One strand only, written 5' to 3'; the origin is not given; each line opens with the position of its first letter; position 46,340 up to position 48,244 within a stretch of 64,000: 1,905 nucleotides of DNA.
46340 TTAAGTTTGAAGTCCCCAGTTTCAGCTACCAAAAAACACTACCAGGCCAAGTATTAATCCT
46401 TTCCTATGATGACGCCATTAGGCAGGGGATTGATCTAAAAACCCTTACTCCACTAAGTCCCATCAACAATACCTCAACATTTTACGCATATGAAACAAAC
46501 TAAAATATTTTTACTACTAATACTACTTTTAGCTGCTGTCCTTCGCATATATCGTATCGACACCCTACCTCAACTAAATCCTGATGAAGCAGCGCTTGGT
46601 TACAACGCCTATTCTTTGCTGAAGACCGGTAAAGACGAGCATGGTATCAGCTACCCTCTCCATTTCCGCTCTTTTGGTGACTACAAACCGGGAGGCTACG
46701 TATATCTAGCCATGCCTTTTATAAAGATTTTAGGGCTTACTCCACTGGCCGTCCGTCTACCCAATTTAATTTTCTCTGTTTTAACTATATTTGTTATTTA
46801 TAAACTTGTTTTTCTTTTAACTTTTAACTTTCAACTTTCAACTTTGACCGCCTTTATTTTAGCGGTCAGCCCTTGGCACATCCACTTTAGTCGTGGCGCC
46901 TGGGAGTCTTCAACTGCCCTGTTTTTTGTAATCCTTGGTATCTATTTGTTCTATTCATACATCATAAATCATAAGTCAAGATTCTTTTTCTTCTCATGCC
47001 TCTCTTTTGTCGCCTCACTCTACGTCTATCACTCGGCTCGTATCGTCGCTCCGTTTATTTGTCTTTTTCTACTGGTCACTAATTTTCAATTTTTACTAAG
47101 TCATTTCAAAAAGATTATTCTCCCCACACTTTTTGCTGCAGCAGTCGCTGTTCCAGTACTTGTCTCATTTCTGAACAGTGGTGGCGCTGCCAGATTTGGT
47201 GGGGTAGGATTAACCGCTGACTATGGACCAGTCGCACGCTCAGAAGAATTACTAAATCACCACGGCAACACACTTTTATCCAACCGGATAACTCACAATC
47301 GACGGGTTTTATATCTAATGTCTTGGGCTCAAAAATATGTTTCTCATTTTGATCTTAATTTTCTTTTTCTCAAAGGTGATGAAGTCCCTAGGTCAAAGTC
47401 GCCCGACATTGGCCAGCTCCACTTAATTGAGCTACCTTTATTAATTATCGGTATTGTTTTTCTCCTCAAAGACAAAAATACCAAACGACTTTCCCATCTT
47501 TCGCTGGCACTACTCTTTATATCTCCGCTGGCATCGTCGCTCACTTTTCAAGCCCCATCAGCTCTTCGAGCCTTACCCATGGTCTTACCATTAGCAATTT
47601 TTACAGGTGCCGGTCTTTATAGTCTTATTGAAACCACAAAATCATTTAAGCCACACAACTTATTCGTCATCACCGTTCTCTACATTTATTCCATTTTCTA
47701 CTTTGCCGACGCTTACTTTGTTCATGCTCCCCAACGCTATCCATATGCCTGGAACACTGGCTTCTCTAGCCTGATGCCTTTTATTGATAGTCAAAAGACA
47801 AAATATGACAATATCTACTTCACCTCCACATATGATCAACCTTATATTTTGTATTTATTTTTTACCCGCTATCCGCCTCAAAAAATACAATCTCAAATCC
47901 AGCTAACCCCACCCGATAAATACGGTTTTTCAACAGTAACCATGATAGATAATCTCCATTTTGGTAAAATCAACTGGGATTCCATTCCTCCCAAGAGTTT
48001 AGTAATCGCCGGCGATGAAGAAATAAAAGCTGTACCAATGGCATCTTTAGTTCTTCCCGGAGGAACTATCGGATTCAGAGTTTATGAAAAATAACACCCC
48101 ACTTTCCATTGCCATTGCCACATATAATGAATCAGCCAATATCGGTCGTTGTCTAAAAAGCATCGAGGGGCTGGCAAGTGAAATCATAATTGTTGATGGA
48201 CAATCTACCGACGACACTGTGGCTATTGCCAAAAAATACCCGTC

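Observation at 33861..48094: Expansion of ArnT/PMT-like GT-C glycosyltransferases: eight paralogs with the DE loop signature, six forming a tight subfamily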

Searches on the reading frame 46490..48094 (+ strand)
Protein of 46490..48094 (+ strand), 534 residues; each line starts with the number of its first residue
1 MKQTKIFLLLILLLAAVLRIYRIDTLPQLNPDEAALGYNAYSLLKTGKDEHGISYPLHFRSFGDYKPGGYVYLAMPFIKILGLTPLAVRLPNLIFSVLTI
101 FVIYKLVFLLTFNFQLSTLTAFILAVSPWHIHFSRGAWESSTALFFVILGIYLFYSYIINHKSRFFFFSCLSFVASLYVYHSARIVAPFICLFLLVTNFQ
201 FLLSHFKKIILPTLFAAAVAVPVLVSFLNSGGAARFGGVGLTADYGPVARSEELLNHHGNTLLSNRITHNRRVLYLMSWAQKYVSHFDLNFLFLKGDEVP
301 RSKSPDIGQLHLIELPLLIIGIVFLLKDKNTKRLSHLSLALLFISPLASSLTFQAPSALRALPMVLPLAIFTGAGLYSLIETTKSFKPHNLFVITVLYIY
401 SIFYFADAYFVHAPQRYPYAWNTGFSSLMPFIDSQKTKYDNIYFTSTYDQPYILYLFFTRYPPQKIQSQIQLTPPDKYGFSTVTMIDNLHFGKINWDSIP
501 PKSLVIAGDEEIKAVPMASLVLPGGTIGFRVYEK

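Call 5: search_protein_families(library=pfam, proteins=[window:46490-48094:+], max_evalue=0.01)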
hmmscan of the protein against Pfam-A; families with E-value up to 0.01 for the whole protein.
window:46490-48094:+ (534 aa): 2 families
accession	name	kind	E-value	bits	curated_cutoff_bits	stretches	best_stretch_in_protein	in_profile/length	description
PF13231.12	PMT_2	-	1.8e-06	28.7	26.1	1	70-224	6-158/160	Dolichyl-phosphate-mannose-protein mannosyltransferase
PF02366.24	PMT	-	2e-05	24.7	22.7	1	11-197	3-196/245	Dolichyl-phosphate-mannose-protein mannosyltransferase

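Call 14: search_solved_structures(query=A2, max_evalue=1, show_alignments=2)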
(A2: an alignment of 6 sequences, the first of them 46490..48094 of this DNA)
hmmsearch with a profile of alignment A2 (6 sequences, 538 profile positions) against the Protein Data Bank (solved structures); distinct sequences matched with E-value up to 1: 0.

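Call 15: find_homologous_proteins(query=window:46490-48094:+, max_evalue=0.00001)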
Query window:46490-48094:+ (534 aa): 2184 proteins with E <= 0.00001 among 8000 candidates; the best 120 are listed.
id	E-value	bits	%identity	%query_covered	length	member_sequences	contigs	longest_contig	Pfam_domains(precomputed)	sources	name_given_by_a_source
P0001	0.0e+0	1187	100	100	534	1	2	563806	PF02366.25,PF13231.13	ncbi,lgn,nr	ncbi:glycosyltransferase family 39 protein [Candidatus Shapirobacteria bacterium]|nr:glycosyltransfe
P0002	0.0e+0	1045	87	100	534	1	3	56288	PF02366.25,PF13231.13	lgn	-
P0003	0.0e+0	1017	84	100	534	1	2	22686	PF02366.25,PF13231.13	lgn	-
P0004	4.5e-294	994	82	100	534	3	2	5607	PF02366.25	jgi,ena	jgi:4-amino-4-deoxy-L-arabinose transferase-like glycosyltransferase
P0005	9.1e-285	963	78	100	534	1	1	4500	PF02366.25,PF13231.13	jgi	-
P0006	1.5e-265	900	72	100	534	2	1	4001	PF02366.25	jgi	jgi:4-amino-4-deoxy-L-arabinose transferase-like glycosyltransferase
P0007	2.7e-264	896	71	100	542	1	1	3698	PF02366.25,PF13231.13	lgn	-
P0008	7.0e-252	855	69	100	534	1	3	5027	-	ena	-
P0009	1.9e-249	847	69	100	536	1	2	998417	-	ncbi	ncbi:MAG: glycosyltransferase family 39 protein [Microgenomates group bacterium]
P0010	2.1e-240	817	66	100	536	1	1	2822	PF02366.25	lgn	-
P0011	1.2e-239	815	68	100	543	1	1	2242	PF02366.25,PF13231.13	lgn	-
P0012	6.0e-235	799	66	97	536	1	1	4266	PF02366.25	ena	-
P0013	9.2e-230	782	63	97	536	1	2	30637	PF02366.25,PF13231.13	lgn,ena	-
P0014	4.7e-229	780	64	100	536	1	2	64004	PF02366.25,PF13231.13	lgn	-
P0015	3.3e-223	760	65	92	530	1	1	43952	PF13231.13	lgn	-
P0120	5.3e-196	671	56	99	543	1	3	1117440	PF13231.13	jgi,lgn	jgi:4-amino-4-deoxy-L-arabinose transferase-like glycosyltransferase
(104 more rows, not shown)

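Call 19: find_encoding_contigs(protein=window:46490-48094:+, flank=10000, max_places=3)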
Protein window:46490-48094:+ (534 aa): 2 contigs read that carry it; 1 place shown.
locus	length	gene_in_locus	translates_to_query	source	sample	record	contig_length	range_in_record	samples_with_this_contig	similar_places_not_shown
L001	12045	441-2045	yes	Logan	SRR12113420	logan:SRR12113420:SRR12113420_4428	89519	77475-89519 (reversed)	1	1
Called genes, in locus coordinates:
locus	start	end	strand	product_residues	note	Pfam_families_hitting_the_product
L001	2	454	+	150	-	?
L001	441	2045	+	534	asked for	PF02366:PMT (weak), PF13231:PMT_2 (weak)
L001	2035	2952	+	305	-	PF00535:Glycos_transf_2, PF13641:Glyco_tranf_2_3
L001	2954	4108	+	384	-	PF13439:Glyco_transf_4, PF00534:Glycos_transf_1, PF13692:Glyco_trans_1_4, PF20706:GT4-conflict (weak)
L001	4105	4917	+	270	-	PF00535:Glycos_transf_2, PF10111:Glyco_tranf_2_2 (faint)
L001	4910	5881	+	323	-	PF00535:Glycos_transf_2 (weak), PF10111:Glyco_tranf_2_2 (faint), PF00535:Glycos_transf_2 (weak), PF13632:Glyco_trans_2_3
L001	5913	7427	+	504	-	PF02310:B12-binding (faint), PF04055:Radical_SAM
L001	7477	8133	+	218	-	PF05050:Methyltransf_21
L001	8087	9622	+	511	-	PF02310:B12-binding, PF04055:Radical_SAM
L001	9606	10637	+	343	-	PF00535:Glycos_transf_2, PF13641:Glyco_tranf_2_3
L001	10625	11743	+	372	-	PF13439:Glyco_transf_4, PF20706:GT4-conflict (faint), PF00534:Glycos_transf_1, PF13692:Glyco_trans_1_4, PF13524:Glyco_trans_1_2 (weak)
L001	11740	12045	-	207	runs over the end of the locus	PF08241:Methyltransf_11, PF13649:Methyltransf_25 (weak)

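Call 20: find_encoding_contigs(protein=P0009, flank=10000, max_places=1)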
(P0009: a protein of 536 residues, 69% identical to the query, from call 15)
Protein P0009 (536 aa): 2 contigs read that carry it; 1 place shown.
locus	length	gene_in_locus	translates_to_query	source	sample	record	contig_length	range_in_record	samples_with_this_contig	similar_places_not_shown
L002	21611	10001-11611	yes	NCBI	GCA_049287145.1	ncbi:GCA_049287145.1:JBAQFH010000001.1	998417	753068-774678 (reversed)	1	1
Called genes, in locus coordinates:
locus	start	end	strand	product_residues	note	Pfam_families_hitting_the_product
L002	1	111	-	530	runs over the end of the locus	PF13231:PMT_2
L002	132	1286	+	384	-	-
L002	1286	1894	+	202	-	-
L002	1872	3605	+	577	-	-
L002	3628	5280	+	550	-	PF13231:PMT_2 (weak)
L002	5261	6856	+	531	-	-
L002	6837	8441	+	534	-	PF13231:PMT_2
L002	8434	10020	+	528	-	-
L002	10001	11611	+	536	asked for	-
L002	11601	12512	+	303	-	PF00535:Glycos_transf_2, PF13641:Glyco_tranf_2_3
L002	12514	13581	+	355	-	PF13439:Glyco_transf_4, PF00534:Glycos_transf_1, PF13692:Glyco_trans_1_4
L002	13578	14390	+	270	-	PF00535:Glycos_transf_2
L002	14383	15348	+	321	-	PF00535:Glycos_transf_2, PF13632:Glyco_trans_2_3 (weak)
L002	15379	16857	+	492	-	PF02310:B12-binding, PF04055:Radical_SAM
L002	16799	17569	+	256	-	PF05050:Methyltransf_21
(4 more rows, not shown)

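Call 21: find_encoding_contigs(protein=P0120, flank=10000, max_places=1)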
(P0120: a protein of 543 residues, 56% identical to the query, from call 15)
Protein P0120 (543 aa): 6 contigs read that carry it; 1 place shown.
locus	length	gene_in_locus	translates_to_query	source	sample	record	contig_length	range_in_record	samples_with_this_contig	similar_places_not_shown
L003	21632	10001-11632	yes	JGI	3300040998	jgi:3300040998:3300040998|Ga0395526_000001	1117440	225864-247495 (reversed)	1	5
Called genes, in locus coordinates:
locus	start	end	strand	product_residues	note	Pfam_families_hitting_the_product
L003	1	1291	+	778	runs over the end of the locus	PF09586:YfhO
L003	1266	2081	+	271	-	PF00535:Glycos_transf_2, PF10111:Glyco_tranf_2_2, PF13641:Glyco_tranf_2_3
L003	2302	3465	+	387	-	-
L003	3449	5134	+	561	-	PF02366:PMT (weak), PF13231:PMT_2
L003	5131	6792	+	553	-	PF02366:PMT, PF13231:PMT_2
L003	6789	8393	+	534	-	PF02366:PMT, PF13231:PMT_2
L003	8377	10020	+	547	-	PF02366:PMT, PF13231:PMT_2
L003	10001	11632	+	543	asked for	PF13231:PMT_2 (weak)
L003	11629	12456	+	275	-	PF00535:Glycos_transf_2, PF13641:Glyco_tranf_2_3 (weak)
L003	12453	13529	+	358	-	PF13439:Glyco_transf_4, PF00534:Glycos_transf_1, PF13692:Glyco_trans_1_4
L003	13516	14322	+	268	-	PF00535:Glycos_transf_2, PF10111:Glyco_tranf_2_2 (weak)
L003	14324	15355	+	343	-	PF00535:Glycos_transf_2, PF10111:Glyco_tranf_2_2 (weak), PF13632:Glyco_trans_2_3 (weak)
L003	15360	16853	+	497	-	PF02310:B12-binding (weak), PF04055:Radical_SAM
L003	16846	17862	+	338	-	PF00535:Glycos_transf_2, PF13641:Glyco_tranf_2_3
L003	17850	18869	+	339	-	PF00535:Glycos_transf_2, PF10111:Glyco_tranf_2_2, PF13641:Glyco_tranf_2_3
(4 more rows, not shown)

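Call 27: search_protein_families(library=ncbifam, proteins=[window:46490-48094:+], max_evalue=0.01)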
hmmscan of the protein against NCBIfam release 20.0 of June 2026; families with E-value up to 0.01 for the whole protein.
window:46490-48094:+ (534 aa): 1 family
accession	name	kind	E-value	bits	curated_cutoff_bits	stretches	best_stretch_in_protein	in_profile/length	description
TIGR03663.1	TIGR03663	subfamily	2e-05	23.8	126.25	1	7-199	3-183/435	flippase activity-associated protein Agl23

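Call 28: predict_structure(alignment_id=A3)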
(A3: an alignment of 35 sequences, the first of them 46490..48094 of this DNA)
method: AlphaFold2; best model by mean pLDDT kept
length: 534 residues; sequences in the alignment: 35
mean_pLDDT: 85.8   pTM: 0.88
mean pLDDT of the five models: 85.8, 85.7, 85.6, 84.9, 83.5
residues with pLDDT >= 90: 263; 70-90: 205; 50-70: 65; < 50: 1
segments of 3 or more residues with pLDDT < 50: none
pLDDT, mean of each block of 10 residues (from residue 1): 83 93 84 89 91 72 73 94 93 94 98 95 91 68 96 97 96 94 91 96 94 94 75 53 63 64 69 81 89 79 72 89 95 96 91 77 93 95 86 88 87 79 83 91 85 92 89 70 86 91 91 89 80 93
secondary structure, 60 per line:
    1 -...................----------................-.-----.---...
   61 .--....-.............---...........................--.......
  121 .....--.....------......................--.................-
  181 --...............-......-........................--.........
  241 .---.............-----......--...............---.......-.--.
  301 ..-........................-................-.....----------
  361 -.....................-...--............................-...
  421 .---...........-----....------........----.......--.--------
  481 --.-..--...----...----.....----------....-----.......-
elements in order: H2-20 H31-46 E58-61 E64-67 H69-81 H85-111 H114-125 H128-132 H139-160 H163-179 H183-197 H199-204 H206-229 H232-241 H245-257 H263-268 H271-285 H289-295 H305-327 H329-344 H346-350 H362-382 H389-416 H418-421 H425-435 E441-444 H451-458 H463-469 E489-491 E503-507 E518-521 E527-533

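Call 31: fold_search(model_id=the predicted structure, library=pdb)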
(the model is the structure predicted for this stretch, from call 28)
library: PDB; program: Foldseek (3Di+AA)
matches with E <= 10: 293; with E <= 0.001: 21
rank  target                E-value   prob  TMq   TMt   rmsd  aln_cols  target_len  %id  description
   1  6gxc_A                2.2e-07  1.00  0.51  0.40  13.5       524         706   14  Bacterial oligosaccharyltransferase PglB in complex with an inhibitory peptide and a reactive lipid-linked oligosaccha (released 2018-11-14)
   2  8b6l_I                4.3e-07  1.00  0.50  0.40  13.7       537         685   14  Subtomogram average of the human Sec61-TRAP-OSTA-translocon (released 2022-12-07)
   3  5ogl_A                6.1e-07  1.00  0.51  0.39   9.2       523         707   15  Structure of bacterial oligosaccharyltransferase PglB in complex with an acceptor peptide and an lipid-linked oligosac (released 2017-10-25)
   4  3rce_A                6.7e-07  1.00  0.50  0.40  14.8       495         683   15  Bacterial oligosaccharyltransferase PglB (released 2011-06-15)
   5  6s7t_A                9.5e-07  1.00  0.50  0.40  12.9       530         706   14  Cryo-EM structure of human oligosaccharyltransferase complex OST-B (released 2019-12-18)
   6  9n9j_I                1.3e-06  1.00  0.54  0.42  13.5       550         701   12  Structure of a GRP94 folding intermediate engaged with a CCDC134- and FKBP11-bound secretory translocon (released 2025-11-19)
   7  6ftg_5                2.6e-06  1.00  0.50  0.42  13.4       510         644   16  Subtomogram average of OST-containing ribosome-translocon complexes from canine rough microsomal membranes (released 2018-03-21)
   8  8agc_A                3.2e-06  1.00  0.51  0.41  13.3       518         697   12  Structure of yeast oligosaccharylransferase complex with lipid-linked oligosaccharide and non-acceptor peptide bound (released 2022-12-07)
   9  6s7o_A                4.0e-06  1.00  0.50  0.42  13.4       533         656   12  Cryo-EM structure of human oligosaccharyltransferase complex OST-A (released 2019-12-18)
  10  7oci_F                5.3e-06  1.00  0.49  0.42  12.0       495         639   12  Cryo-EM structure of yeast Ost6p containing oligosaccharyltransferase complex (released 2022-02-16)
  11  6ezn_F                7.8e-06  1.00  0.46  0.39  13.2       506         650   13  Cryo-EM structure of the yeast oligosaccharyltransferase (OST) complex (released 2018-01-17)
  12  5f15                  8.5e-06  1.00  0.52  0.52   9.9       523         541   13  Crystal Structure of ArnT from Cupriavidus metallidurans bound to Undecaprenyl phosphate (released 2016-02-17)
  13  5ezm                  1.4e-05  1.00  0.52  0.52   8.8       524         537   11  Crystal Structure of ArnT from Cupriavidus metallidurans in the apo state (released 2016-02-17)
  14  8age_A                1.5e-05  1.00  0.48  0.41  12.0       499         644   12  Structure of yeast oligosaccharylransferase complex with acceptor peptide bound (released 2022-12-07)
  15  9i5k_A                3.3e-05  1.00  0.45  0.48  12.7       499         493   14  Structure of the Chaetomium thermophilum Pmt4 homodimer (C2 symmetry) (released 2025-12-24)
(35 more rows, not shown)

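Call 45: search_protein_representatives(alignment_id=A2)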
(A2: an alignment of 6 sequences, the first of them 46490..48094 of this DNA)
Query: 6 sequences, 538 profile positions. Proteins with E-value up to 0.001 (for the whole library): 30791; up to 1e-10: 14649; up to 1e-30: 6244. The best 150 are listed.
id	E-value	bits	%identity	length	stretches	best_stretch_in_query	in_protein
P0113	3.0e-158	544.3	-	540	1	1-509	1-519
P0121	2.1e-147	508.5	-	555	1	4-537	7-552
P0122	1.6e-141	489.1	-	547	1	5-537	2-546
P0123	2.2e-141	488.6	-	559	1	3-536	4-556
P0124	1.5e-139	482.6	-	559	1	7-538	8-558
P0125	2.1e-139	482.1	-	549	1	4-533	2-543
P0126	1.6e-138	479.2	-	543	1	5-537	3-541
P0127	2.1e-138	478.8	-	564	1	4-537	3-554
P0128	7.5e-137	473.7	-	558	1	5-524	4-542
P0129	8.7e-137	473.5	-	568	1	3-537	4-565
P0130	1.4e-136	472.8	-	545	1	4-537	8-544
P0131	4.3e-136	471.2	-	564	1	5-493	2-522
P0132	7.3e-136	470.4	-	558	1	10-537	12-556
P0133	9.9e-135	466.7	-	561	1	5-536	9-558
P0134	1.2e-134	466.4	-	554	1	7-537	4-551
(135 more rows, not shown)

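Call 48: find_related_loci(query=A3, collection=genome_contigs, flank=10000)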
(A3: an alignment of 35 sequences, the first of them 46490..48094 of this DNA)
Query A3 (534 aa) in genome_contigs; peptide patterns used: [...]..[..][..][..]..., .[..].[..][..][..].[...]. (x = any residue, [..] = any of these).
599 stretches matched a pattern (row limit reached: there are more); 541 encode a relative of the query (tblastn E <= 1e-3); the best 80 are kept; 80 distinct loci.
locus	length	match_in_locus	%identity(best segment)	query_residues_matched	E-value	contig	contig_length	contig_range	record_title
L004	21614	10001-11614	61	4-534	0e+0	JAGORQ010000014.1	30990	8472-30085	Candidatus Shapirobacteria bacterium isolate Gw_Eff_bin_278 Gw_Eff_2747_length_30990_cov_4.902213, whole genome shotgun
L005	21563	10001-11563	62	10-532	0e+0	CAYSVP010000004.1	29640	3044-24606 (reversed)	MAG TPA_asm: uncultured Gammaproteobacteria bacterium isolate SRP294416_co1_8 genome assembly, contig: NODE_2749_length_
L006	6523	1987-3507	64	4-510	0e+0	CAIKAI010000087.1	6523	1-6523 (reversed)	Candidatus Shapirobacteria bacterium isolate AlinenLipids_bin-9586 genome assembly, contig: bin-9586:087/184, whole geno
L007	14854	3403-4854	64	19-510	0e+0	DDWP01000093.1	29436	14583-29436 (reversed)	MAG TPA_asm: Candidatus Shapirobacteria bacterium UBA2283 UBA2283_contig_258, whole genome shotgun sequence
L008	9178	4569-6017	63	17-510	0e+0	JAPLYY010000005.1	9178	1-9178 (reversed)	MAG: Candidatus Shapirobacteria bacterium isolate LacPavin_0920_WC90_MAG_39_8 LacPavin_0920_WC90_scaffold_158482, whole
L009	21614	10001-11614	57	1-534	0e+0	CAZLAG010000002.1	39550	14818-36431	MAG TPA_asm: uncultured Gammaproteobacteria bacterium isolate SRP170004_co1_581 genome assembly, contig: NODE_1340_lengt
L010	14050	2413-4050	58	1-534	0e+0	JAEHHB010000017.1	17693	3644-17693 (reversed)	Candidatus Shapirobacteria bacterium S2_F12 S2_F12__17, whole genome shotgun sequence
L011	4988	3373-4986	58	5-534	0e+0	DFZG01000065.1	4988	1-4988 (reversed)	MAG TPA_asm: Candidatus Shapirobacteria bacterium UBA4062 UBA4062_contig_35129, whole genome shotgun sequence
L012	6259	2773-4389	56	1-534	0e+0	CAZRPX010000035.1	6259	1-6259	MAG TPA_asm: uncultured Gammaproteobacteria bacterium isolate SRP263991_co4_303 genome assembly, contig: NODE_20662_leng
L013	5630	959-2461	60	8-510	0e+0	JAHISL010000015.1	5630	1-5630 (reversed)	MAG: Patescibacteria group bacterium isolate MM_PC_MetaG.mb.172 MM_PC_MetaG.mb.172_k141_128646, whole genome shotgun seq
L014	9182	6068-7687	56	1-534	0e+0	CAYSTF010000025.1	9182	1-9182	MAG TPA_asm: uncultured Gammaproteobacteria bacterium isolate SRP263991_co3_231 genome assembly, contig: NODE_10690_leng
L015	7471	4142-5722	59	4-529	0e+0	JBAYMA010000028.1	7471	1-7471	MAG: Candidatus Shapirobacteria bacterium isolate SO_2016_LW1_28 scaffold14125_LW64-88_2016, whole genome shotgun sequen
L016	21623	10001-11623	56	1-534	0e+0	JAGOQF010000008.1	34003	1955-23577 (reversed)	Candidatus Shapirobacteria bacterium isolate Go_SlDig_bin_387 Go_SlDig_3369_length_34003_cov_6.766560, whole genome shot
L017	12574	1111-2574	62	19-510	0e+0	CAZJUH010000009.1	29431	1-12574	MAG TPA_asm: uncultured Gammaproteobacteria bacterium isolate binchicken_co220_54 genome assembly, contig: NODE_915_leng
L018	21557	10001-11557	58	19-534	0e+0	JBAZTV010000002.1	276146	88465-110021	MAG: Candidatus Shapirobacteria bacterium isolate SO_2017_GW1_211 NODE_316_length_276146_cov_5.805028_OW334_2017, whole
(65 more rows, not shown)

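Call 68: find_encoding_contigs(protein=P0002, flank=10000, max_places=1)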
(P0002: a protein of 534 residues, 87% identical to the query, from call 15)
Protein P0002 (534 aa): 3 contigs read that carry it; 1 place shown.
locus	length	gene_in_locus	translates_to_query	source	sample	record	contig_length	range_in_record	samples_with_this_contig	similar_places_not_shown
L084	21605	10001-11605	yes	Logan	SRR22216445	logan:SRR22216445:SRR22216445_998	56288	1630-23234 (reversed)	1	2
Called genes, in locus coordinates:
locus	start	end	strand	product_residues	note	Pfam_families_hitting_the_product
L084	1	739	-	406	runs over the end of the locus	-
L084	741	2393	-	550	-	-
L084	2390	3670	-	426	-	-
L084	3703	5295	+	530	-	PF13231:PMT_2 (weak)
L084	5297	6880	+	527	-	-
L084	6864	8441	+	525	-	PF13231:PMT_2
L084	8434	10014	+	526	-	PF02366:PMT, PF13231:PMT_2 (weak)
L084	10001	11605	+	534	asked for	PF02366:PMT (weak), PF13231:PMT_2 (weak)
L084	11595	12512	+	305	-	PF00535:Glycos_transf_2, PF13641:Glyco_tranf_2_3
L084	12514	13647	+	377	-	PF13439:Glyco_transf_4, PF00534:Glycos_transf_1, PF13692:Glyco_trans_1_4, PF20706:GT4-conflict (weak)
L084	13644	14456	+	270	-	PF00535:Glycos_transf_2, PF10111:Glyco_tranf_2_2 (faint)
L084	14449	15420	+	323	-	PF00535:Glycos_transf_2 (faint)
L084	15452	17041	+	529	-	PF02310:B12-binding (faint), PF04055:Radical_SAM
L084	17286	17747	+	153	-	PF05050:Methyltransf_21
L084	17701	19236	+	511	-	PF02310:B12-binding, PF04055:Radical_SAM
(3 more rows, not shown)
